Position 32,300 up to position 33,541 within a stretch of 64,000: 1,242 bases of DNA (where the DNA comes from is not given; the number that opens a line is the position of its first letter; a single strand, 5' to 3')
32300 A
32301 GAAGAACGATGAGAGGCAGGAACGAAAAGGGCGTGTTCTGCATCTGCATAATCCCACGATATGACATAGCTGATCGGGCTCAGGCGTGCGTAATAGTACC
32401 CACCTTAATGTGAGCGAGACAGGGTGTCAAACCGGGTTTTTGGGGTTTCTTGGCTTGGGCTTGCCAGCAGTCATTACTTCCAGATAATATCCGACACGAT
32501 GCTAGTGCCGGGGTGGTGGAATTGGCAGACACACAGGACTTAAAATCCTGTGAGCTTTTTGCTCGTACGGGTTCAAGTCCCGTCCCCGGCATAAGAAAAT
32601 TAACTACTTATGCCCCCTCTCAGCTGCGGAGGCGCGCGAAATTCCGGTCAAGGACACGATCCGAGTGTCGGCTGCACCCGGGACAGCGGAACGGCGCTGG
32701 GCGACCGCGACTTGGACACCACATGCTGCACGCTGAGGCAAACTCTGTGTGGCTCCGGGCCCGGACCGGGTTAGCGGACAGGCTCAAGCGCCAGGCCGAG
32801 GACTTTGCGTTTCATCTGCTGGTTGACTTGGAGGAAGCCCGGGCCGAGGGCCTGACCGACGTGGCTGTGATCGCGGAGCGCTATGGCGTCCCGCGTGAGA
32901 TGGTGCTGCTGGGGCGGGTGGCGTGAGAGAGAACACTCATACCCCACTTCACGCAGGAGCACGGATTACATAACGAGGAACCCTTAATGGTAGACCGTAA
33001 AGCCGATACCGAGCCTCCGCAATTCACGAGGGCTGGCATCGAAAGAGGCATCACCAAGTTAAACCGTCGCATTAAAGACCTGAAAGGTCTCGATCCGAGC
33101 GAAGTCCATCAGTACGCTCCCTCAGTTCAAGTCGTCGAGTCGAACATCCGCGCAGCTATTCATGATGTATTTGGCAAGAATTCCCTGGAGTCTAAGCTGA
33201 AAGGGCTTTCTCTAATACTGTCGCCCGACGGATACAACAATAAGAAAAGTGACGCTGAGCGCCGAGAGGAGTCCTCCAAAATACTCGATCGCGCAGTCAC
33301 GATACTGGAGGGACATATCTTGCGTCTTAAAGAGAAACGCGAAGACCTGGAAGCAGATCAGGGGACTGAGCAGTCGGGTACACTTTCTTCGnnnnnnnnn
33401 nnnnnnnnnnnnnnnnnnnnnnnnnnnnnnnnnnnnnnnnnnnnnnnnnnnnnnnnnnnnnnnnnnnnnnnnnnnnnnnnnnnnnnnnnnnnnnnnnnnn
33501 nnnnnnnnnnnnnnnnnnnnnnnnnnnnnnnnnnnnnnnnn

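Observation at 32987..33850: tRNA-Leu-adjacent coiled-coil protein with a TIR-like (PF10137-type) domain; candidate single-gene anti-phage effector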

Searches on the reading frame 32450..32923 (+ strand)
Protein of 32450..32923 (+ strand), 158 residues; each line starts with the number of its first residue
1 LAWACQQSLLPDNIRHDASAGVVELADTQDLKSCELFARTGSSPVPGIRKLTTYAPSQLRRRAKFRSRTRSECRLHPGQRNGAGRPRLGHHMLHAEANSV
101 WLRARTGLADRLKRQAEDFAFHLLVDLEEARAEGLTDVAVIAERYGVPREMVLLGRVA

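Call 9: search_protein_families(library=pfam, proteins=[window:32450-32923:+], max_evalue=0.01)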
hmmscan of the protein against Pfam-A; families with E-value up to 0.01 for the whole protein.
window:32450-32923:+ (158 aa): 1 family
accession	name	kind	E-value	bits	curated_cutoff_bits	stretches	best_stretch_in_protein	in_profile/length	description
PF06114.19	Peptidase_M78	-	3.1e-05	24.2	22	1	88-152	50-118/123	IrrE N-terminal-like domain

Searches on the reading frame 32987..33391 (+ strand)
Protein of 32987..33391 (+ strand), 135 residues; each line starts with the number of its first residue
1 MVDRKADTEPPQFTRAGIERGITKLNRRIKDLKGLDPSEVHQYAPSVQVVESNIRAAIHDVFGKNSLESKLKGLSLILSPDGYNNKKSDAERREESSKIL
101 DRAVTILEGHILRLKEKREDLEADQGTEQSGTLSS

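Call 43: find_homologous_proteins(query=window:32987-33391:+, max_evalue=0.001)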
Query window:32987-33391:+: 165 candidates shared short words with the query, none scored E <= 0.001.

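Call 57: search_protein_representatives(protein=window:32987-33391:+)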
Query: 135 residues. Proteins with E-value up to 0.001 (for the whole library): 122; up to 1e-10: 9; up to 1e-30: 1. The best 122 are listed.
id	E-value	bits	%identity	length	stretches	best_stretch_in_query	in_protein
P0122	3.4e-41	156.6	63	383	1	1-134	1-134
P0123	1.2e-16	77.4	46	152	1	1-135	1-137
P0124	1.3e-15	74.0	42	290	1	8-125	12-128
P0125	5.7e-15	71.9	45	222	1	1-125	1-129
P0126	4.2e-14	69.1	44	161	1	2-126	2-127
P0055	2.0e-12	63.7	43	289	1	17-125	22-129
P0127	4.8e-12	62.5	40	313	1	1-134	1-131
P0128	1.6e-11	60.8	38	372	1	11-129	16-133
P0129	3.3e-11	59.8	43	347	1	19-134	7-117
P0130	3.2e-10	56.6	41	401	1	9-125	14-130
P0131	9.3e-10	55.1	40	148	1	11-124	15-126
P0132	9.5e-10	55.0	33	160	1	3-129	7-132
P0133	1.1e-09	54.8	39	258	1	9-123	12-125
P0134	1.5e-09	54.4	41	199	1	8-123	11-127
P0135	2.1e-09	53.9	39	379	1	9-133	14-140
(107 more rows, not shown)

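Call 66: search_solved_structures(query=A4, max_evalue=10)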
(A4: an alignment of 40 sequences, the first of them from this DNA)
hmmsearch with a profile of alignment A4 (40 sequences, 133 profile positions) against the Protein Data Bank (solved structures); distinct sequences matched with E-value up to 10: 4.
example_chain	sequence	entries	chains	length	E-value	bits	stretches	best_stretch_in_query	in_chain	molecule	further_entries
5bs7_E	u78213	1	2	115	0.12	15.8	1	51-104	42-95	Protein SPT2 homolog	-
9cmr_A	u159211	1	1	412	0.29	14.5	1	30-99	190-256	E3 ubiquitin-protein ligase TOM1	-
4v4i_I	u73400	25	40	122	1.3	12.4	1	30-79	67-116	50S ribosomal protein L14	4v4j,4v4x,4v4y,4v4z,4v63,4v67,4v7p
8qaf_A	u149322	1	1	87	2.1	11.7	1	12-61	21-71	sc-apCC-8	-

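Call 68: find_homologous_proteins(query=A4, max_evalue=0.001)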
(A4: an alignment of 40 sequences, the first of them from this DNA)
Query A4 (40 sequences) (135 aa, profile of the alignment): 66 proteins with E <= 0.001 among 2951 candidates.
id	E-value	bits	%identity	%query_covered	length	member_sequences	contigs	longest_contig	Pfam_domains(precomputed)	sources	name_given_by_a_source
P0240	3.5e-50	187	41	84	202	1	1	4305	PF10137.15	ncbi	-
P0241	9.2e-50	186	41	93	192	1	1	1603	PF10137.15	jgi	-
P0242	3.1e-46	175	41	90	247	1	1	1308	PF10137.15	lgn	-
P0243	2.7e-45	172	41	92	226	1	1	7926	PF10137.15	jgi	jgi:hypothetical protein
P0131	2.9e-45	172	41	84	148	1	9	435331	-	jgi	jgi:hypothetical protein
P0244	4.1e-45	171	34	96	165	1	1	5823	-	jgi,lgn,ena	-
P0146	2.4e-44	169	35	92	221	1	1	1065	PF09509.16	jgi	-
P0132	3.4e-44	168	33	99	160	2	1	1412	-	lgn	-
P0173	3.8e-44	168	34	92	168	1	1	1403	-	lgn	-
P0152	1.1e-43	166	37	90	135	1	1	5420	-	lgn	-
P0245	1.4e-43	166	41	93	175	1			-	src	-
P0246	2.3e-42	162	36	93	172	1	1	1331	-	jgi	jgi:hypothetical protein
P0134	9.6e-42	160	42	81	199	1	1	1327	-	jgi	jgi:hypothetical protein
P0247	1.8e-41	159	35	77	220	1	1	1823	-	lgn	-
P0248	5.2e-41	158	39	86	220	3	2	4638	PF10137.15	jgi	jgi:Predicted nucleotide-binding protein containing TIR-like domain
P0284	1.7e-7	49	47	25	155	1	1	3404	PF10137.15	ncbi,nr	ncbi:MAG TPA: nucleotide-binding protein, partial [Polyangiales bacterium]|nr:nucleotide-binding pro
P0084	2.0e-7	49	53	25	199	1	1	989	PF10137.15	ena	-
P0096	2.0e-6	46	42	27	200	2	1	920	PF10137.15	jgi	jgi:predicted nucleotide-binding protein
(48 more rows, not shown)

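Call 72: predict_structure(alignment_id=A4)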
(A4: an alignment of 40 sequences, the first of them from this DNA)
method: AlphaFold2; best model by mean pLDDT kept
length: 135 residues; sequences in the alignment: 40
mean_pLDDT: 84.3   pTM: 0.76
mean pLDDT of the five models: 84.3, 83.7, 83.0, 80.1, 77.8
residues with pLDDT >= 90: 74; 70-90: 32; 50-70: 28; < 50: 1
segments of 3 or more residues with pLDDT < 50: none
pLDDT, mean of each block of 10 residues (from residue 1): 60 92 97 91 87 94 90 63 75 90 94 96 81 59
secondary structure, 60 per line:
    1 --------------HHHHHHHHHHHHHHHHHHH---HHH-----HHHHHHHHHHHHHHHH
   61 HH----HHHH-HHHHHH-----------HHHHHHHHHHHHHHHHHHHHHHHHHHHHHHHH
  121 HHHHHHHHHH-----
elements in order: H15-33 H45-62 H67-70 H72-77 H89-130
